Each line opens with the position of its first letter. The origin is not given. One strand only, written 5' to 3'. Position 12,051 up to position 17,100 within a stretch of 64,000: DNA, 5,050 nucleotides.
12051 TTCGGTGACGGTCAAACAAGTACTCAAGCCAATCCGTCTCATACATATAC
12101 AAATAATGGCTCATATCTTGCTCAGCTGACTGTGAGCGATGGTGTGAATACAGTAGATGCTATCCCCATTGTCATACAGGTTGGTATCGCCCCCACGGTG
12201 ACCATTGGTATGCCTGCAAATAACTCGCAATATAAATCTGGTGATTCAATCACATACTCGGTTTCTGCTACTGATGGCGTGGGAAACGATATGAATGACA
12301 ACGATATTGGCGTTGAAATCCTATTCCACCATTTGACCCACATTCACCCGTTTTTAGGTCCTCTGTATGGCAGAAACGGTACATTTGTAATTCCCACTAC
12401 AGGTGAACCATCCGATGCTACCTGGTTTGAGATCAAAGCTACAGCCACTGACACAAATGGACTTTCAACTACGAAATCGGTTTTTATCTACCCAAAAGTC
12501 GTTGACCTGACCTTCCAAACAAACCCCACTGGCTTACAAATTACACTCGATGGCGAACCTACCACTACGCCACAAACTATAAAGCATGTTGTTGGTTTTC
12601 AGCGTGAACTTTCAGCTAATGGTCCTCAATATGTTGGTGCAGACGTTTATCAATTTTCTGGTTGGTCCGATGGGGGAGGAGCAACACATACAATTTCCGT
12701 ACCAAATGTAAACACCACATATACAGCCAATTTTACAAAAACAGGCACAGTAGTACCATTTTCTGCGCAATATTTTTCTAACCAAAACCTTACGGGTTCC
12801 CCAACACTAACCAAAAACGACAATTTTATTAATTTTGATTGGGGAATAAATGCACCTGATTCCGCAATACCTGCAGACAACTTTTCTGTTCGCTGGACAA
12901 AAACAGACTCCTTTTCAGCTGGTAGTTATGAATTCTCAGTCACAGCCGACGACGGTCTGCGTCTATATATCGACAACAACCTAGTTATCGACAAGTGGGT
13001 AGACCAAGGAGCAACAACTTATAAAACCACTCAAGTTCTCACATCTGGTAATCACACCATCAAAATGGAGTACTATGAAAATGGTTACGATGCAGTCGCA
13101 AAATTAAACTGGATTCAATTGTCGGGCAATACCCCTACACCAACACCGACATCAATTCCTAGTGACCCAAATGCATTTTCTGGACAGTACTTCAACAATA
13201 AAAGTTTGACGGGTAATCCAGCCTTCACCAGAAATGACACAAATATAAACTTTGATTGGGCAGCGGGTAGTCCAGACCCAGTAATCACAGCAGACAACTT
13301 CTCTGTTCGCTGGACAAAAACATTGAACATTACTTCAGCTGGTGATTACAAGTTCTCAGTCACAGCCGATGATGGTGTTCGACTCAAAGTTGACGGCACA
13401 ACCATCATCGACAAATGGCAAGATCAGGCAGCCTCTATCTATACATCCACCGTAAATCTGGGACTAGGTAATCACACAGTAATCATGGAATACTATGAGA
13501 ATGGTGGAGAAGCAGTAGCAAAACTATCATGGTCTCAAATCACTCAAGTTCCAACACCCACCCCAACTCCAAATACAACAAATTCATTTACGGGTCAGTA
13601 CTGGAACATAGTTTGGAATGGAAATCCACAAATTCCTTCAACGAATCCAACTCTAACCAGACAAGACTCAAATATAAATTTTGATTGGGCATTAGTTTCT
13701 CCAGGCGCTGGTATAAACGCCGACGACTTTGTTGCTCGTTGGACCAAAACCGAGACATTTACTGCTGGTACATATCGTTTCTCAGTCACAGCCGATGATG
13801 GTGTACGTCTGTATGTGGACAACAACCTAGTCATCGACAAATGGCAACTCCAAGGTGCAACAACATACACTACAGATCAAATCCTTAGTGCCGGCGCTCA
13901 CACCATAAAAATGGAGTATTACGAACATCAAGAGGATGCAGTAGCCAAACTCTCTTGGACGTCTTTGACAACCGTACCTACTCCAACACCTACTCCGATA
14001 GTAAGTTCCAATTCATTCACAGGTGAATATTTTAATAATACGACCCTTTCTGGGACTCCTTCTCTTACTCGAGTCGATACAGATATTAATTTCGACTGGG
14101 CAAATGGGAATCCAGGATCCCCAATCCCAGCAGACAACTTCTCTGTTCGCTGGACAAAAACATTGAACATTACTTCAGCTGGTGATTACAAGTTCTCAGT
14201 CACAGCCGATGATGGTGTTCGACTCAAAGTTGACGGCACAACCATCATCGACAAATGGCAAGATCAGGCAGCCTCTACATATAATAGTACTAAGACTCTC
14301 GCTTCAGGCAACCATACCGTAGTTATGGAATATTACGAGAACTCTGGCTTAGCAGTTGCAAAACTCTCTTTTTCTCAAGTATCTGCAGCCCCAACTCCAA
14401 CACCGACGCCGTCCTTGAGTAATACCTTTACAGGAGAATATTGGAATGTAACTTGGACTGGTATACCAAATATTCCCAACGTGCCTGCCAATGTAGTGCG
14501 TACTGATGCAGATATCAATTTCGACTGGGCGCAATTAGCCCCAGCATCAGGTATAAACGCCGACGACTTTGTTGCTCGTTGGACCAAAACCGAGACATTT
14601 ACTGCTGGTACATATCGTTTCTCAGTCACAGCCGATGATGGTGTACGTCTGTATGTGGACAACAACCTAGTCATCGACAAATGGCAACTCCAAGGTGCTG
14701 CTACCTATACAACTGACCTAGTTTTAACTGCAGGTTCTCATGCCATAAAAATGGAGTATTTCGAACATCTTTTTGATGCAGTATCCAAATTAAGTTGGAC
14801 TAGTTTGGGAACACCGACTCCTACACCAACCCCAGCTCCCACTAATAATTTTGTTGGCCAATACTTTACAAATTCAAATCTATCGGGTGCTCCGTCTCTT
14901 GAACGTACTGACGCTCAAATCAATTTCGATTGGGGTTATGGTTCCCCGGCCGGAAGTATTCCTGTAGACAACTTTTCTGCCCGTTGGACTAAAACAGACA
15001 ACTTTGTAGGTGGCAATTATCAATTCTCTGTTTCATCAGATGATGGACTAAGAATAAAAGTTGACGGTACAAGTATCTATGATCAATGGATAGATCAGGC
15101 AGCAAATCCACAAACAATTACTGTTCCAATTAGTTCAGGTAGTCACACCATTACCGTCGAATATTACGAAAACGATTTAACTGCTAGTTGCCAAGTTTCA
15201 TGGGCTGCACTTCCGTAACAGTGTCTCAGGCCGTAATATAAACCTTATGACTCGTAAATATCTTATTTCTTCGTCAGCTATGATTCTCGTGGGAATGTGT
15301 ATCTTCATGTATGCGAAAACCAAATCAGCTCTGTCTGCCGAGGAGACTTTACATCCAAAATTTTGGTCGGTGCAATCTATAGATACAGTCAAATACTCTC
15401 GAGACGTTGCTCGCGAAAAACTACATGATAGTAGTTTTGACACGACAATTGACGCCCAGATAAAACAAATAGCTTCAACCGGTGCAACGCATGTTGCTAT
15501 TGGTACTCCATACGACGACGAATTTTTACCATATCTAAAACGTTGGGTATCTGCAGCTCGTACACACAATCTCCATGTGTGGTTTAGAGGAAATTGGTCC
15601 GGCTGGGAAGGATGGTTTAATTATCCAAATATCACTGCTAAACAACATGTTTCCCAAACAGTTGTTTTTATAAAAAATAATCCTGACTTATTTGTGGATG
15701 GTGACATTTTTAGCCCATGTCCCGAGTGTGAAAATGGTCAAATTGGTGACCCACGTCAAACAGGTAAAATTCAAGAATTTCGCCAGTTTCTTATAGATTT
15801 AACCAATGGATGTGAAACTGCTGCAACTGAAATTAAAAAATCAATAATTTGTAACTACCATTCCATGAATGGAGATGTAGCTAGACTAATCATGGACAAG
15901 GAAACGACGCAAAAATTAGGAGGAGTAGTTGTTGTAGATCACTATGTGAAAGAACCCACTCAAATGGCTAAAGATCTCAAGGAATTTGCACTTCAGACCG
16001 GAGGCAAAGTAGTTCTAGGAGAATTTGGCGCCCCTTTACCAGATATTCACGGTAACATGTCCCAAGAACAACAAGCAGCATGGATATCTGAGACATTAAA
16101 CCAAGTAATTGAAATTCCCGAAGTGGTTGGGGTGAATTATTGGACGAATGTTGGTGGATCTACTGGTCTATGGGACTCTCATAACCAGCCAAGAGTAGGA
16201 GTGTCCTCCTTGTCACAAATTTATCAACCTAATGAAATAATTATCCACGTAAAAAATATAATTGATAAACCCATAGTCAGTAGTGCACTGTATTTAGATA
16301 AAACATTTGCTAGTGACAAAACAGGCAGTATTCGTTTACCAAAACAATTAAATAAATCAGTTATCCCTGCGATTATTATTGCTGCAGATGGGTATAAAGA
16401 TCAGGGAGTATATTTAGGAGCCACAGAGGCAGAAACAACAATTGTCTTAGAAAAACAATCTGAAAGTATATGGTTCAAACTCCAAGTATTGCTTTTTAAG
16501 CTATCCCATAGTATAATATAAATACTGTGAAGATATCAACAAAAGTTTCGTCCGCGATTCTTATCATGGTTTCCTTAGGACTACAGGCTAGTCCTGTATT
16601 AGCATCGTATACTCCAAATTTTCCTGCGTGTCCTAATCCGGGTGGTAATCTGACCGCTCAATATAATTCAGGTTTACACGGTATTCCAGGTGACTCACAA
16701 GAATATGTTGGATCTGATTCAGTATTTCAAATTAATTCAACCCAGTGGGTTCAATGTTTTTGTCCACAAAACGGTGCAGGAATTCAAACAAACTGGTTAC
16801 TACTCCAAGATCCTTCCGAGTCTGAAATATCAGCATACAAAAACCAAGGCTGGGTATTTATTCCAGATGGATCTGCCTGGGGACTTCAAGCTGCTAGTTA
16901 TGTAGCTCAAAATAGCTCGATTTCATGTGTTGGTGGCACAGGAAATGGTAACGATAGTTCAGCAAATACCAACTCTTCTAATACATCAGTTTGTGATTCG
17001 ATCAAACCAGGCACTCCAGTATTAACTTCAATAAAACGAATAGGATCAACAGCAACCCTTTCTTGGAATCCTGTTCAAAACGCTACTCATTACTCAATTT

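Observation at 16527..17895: Sortase gene overlapping the 3' end of an FN3 surface protein whose tail reads APTGD-TM-basic: candidate non-canonical sorting motif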

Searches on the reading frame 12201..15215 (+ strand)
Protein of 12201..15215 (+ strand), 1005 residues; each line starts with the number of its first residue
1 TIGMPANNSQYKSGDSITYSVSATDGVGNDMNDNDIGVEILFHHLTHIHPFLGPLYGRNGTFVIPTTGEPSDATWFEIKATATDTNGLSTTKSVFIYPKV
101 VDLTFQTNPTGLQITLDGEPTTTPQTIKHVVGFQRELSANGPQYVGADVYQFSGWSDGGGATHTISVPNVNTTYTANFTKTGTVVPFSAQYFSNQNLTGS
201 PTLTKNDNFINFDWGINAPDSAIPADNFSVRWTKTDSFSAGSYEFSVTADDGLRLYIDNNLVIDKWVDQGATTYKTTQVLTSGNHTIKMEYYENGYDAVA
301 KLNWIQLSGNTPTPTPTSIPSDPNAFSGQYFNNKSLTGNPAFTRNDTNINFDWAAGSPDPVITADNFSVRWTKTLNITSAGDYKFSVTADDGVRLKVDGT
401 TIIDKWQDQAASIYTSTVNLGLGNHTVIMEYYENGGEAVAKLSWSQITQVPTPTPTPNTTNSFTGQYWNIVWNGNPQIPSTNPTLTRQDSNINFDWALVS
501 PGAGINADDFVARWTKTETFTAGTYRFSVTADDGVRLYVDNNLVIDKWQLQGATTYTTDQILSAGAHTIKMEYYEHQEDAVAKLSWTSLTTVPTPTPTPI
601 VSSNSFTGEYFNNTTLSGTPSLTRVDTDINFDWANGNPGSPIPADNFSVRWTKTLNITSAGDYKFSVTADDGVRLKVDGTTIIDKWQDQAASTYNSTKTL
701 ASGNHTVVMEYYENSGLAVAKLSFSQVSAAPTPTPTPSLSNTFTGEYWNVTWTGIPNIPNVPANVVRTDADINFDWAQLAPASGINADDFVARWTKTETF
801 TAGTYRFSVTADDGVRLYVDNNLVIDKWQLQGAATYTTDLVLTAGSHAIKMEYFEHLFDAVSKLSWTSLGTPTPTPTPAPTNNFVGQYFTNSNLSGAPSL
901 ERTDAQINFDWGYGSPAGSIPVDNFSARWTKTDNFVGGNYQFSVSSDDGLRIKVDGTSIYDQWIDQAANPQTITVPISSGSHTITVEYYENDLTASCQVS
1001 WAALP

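Call 68: search_protein_families(library=pfam, proteins=[window:12201-15215:+], max_evalue=0.001)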
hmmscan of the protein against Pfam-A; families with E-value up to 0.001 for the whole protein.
window:12201-15215:+ (1005 aa): 3 families
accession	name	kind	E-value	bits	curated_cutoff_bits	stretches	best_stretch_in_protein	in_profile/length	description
PF07691.17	PA14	-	1e-120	398.9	24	6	607-717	6-124/147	PA14 domain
PF10528.15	GLEYA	-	9.7e-08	32.7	26.2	0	521-559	13-51/91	GLEYA domain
PF17996.7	CE2_N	-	5.4e-07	30.1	27.9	0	250-314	41-106/108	Carbohydrate esterase 2 N-terminal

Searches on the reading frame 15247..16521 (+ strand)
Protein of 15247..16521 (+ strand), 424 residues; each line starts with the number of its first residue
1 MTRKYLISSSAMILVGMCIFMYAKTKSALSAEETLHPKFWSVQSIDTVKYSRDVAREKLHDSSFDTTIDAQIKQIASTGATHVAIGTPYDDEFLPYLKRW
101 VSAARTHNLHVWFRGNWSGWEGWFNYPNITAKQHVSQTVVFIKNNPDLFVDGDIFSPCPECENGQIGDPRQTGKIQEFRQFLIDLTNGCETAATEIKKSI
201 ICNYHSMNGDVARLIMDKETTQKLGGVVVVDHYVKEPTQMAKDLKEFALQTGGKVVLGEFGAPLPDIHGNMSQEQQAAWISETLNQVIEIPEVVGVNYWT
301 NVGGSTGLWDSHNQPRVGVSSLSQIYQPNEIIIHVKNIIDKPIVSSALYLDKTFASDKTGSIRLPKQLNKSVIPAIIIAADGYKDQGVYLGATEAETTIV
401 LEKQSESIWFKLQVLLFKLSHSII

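Call 3: search_protein_families(library=pfam, proteins=[window:15247-16521:+], max_evalue=0.01)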
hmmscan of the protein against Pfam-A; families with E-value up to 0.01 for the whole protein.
window:15247-16521:+ (424 aa): 0 families

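Call 4: search_protein_families(library=ncbifam, proteins=[window:15247-16521:+], max_evalue=0.01)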
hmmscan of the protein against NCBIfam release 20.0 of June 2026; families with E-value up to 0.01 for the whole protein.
window:15247-16521:+ (424 aa): 0 families

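Call 41: search_protein_families(library=pfam, proteins=[window:15247-16518:+], max_evalue=5)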
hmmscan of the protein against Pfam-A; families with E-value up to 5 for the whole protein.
window:15247-16518:+ (424 aa): 0 families

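Call 45: search_solved_structures(query=A6, max_evalue=10)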
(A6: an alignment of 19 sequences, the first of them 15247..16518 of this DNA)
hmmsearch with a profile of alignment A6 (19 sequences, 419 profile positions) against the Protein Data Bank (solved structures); distinct sequences matched with E-value up to 10: 5.
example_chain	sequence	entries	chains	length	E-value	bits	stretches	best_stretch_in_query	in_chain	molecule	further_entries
5xrw_C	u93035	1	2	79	0.058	15.4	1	213-276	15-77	FliY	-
4ovy_A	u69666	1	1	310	0.56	12.2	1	44-108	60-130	Haloacid dehalogenase domain protein hydrolase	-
2ob1_A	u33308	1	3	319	1.3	11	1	176-209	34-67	Leucine carboxyl methyltransferase 1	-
2ob2_A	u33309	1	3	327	1.3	11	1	176-209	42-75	Leucine carboxyl methyltransferase 1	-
3qd8_A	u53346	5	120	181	2.1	10.4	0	62-99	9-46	Probable bacterioferritin BfrB | Ferritin BfrB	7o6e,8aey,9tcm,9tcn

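Call 61: search_protein_families(library=pfam, alignment_id=A6, max_evalue=1)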
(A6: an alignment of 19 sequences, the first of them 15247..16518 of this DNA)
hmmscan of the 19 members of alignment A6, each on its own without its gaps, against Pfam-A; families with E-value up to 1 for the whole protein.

A. member 1, window:15247-16518:+ (424 aa): 0 families

B. families by the number of members that match (of 19 scanned): 22 families
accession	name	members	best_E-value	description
PF13620.12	CarboxypepD_reg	9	4.7e-09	Carboxypeptidase regulatory-like domain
PF15976.11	CooC_C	6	0.022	CS1-pili formation C-terminal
PF13715.12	CarbopepD_reg_2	5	1.7e-06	CarboxypepD_reg-like domain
PF16371.11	MetallophosN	3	9.3e-05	N terminal of Calcineurin-like phosphoesterase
PF11790.14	Glyco_hydro_cc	2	0.0084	Glycosyl hydrolase catalytic core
PF04463.17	2-thiour_desulf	2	0.041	2-thiouracil desulfurase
PF16373.10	DUF4985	2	0.072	Domain of unknown function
PF13858.11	DUF4199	1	0.015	Protein of unknown function (DUF4199)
PF14749.11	Acyl-CoA_ox_N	1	0.022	Acyl-coenzyme A oxidase N-terminal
PF06480.20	FtsH_ext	1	0.027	FtsH Extracellular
PF20598.4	DUF6795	1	0.029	Domain of unknown function (DUF6795)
PF11828.13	DUF3348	1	0.031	Protein of unknown function (DUF3348)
PF05071.21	NDUFA12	1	0.065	NADH ubiquinone oxidoreductase subunit NDUFA12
PF00331.26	Glyco_hydro_10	1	0.091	Glycosyl hydrolase family 10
PF04748.18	Polysacc_deac_2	1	0.11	Divergent polysaccharide deacetylase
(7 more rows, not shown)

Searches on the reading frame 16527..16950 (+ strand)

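Call 41: search_protein_families(library=pfam, proteins=[window:16527-16950:+], max_evalue=5)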
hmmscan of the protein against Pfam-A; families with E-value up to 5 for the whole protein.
window:16527-16950:+ (141 aa): 1 family
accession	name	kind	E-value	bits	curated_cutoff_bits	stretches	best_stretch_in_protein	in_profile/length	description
PF24532.2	FIBL-2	-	0.0076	16.4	27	1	76-92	12-28/30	Fibulin-2 domain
